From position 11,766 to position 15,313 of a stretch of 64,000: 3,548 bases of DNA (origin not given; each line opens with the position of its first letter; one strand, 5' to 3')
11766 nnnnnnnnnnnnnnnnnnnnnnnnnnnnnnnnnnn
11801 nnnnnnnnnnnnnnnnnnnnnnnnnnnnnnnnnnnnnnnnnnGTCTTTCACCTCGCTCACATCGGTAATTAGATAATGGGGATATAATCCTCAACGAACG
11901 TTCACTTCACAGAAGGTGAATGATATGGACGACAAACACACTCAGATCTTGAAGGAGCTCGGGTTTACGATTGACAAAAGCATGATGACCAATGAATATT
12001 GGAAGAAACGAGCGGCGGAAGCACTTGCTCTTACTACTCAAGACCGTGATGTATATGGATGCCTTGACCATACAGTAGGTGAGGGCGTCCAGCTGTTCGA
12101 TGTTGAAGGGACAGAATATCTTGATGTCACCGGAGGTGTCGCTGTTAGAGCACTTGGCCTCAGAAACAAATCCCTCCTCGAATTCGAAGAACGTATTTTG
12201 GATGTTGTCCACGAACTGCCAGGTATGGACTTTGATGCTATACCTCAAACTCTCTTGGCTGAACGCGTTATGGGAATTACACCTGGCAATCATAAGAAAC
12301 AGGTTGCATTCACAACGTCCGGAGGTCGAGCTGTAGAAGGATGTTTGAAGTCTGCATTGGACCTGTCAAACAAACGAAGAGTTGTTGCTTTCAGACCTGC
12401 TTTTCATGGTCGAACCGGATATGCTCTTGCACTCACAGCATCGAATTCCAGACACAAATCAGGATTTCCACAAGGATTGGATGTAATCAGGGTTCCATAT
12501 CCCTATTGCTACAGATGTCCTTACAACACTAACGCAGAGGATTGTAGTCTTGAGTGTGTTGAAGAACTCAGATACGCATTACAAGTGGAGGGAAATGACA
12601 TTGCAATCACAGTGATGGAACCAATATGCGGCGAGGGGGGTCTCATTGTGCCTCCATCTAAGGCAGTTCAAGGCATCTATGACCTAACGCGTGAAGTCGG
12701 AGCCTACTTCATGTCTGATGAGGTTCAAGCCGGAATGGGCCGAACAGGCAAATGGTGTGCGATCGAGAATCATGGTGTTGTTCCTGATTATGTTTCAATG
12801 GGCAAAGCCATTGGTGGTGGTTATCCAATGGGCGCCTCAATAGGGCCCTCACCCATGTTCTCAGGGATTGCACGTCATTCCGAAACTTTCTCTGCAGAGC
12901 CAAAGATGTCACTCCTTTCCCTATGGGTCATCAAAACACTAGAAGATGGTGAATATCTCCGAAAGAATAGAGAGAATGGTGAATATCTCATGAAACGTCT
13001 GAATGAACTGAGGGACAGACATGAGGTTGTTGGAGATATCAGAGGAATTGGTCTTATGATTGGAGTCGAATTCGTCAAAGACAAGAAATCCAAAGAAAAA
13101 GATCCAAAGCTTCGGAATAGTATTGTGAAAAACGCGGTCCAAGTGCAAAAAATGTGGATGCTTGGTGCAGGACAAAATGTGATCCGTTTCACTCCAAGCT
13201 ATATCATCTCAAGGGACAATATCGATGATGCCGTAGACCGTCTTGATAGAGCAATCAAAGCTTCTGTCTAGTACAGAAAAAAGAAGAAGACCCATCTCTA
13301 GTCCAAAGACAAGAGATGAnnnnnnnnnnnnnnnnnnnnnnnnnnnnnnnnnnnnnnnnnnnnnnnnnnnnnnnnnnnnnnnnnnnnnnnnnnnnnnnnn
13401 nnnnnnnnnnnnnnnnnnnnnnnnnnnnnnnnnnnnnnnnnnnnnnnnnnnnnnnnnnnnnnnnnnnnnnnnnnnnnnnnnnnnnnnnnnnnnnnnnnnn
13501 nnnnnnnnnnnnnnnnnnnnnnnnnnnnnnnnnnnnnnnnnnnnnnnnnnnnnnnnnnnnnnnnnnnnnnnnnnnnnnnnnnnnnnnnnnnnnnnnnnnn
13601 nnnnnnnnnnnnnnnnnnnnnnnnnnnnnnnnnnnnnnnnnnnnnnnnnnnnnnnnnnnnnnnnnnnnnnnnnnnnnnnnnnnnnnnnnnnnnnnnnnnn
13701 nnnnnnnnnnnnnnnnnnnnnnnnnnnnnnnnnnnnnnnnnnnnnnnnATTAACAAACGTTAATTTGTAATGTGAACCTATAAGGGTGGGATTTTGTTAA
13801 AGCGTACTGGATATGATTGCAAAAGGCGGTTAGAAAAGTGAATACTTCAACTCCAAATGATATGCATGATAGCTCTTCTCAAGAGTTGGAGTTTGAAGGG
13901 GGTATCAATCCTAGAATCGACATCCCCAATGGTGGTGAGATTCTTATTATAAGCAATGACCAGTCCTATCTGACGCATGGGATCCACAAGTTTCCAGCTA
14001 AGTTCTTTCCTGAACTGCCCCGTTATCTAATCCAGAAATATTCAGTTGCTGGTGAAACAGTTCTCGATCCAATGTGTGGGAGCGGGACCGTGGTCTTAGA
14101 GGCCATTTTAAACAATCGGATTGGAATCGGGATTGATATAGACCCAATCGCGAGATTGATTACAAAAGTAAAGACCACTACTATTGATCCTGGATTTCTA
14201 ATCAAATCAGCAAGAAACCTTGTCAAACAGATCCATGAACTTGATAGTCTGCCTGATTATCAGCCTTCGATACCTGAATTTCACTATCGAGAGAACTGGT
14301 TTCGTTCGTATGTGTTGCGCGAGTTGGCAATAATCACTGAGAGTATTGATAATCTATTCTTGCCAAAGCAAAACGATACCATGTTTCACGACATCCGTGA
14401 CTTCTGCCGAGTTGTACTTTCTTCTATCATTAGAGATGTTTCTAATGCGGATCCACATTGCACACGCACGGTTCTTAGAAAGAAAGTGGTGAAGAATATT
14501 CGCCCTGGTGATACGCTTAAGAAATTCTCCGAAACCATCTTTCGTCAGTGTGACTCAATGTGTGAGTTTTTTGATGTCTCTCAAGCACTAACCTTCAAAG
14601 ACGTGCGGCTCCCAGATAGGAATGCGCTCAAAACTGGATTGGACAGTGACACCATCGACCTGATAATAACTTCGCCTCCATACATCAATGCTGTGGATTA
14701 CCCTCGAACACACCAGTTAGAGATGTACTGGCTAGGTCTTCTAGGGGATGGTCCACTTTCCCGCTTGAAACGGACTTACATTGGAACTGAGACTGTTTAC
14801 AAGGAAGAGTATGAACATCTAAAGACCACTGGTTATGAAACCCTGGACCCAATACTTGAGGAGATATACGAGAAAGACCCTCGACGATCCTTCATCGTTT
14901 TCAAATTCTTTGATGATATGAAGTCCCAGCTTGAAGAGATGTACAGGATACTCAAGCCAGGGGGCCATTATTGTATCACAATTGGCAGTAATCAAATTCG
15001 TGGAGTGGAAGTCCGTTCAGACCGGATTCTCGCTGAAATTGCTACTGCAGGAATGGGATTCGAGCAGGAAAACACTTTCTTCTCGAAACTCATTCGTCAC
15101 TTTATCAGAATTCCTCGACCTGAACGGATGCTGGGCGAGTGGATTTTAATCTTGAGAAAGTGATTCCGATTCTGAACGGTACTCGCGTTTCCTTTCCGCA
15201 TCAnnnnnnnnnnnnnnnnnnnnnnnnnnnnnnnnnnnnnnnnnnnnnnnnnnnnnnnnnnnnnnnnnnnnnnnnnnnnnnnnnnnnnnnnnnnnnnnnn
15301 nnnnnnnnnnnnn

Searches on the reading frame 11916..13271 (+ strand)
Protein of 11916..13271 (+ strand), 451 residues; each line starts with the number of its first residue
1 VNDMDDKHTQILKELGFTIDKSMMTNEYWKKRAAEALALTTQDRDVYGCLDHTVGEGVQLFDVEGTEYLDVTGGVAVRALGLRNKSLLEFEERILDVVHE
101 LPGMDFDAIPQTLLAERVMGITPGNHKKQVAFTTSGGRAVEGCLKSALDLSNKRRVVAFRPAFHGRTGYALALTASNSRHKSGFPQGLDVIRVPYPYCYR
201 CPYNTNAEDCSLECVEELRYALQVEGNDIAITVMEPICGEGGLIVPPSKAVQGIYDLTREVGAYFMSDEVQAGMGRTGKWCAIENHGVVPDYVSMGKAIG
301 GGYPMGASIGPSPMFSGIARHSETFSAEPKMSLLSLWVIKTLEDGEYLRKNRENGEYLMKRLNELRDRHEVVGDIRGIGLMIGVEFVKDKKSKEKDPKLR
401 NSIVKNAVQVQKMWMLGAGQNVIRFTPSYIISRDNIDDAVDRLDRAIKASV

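Call 54: search_protein_families(library=pfam, proteins=[window:11916-13271:+], max_evalue=0.001)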
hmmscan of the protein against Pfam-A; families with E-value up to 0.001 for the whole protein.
window:11916-13271:+ (451 aa): 1 family
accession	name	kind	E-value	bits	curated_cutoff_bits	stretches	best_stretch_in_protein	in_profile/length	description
PF00202.27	Aminotran_3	-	3.5e-83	280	30.5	1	51-447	12-403/403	Aminotransferase class-III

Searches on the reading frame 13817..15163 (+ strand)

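Call 54: search_protein_families(library=pfam, proteins=[window:13817-15163:+], max_evalue=0.001)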
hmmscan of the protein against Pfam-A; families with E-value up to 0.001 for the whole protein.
window:13817-15163:+ (448 aa): 4 families
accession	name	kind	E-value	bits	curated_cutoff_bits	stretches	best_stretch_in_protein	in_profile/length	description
PF01555.25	N6_N4_Mtase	-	1.7e-17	64.6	26.7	2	55-110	159-213/221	DNA methylase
PF01170.24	UPF0020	-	8.3e-07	29.3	22.3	1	78-98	28-48/197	RMKL-like, methyltransferase domain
PF08241.18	Methyltransf_11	-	0.00032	21.7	21.2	0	359-387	67-95/95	Methyltransferase domain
PF13847.12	Methyltransf_31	-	0.00072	19.7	27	0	78-110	3-38/145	Methyltransferase domain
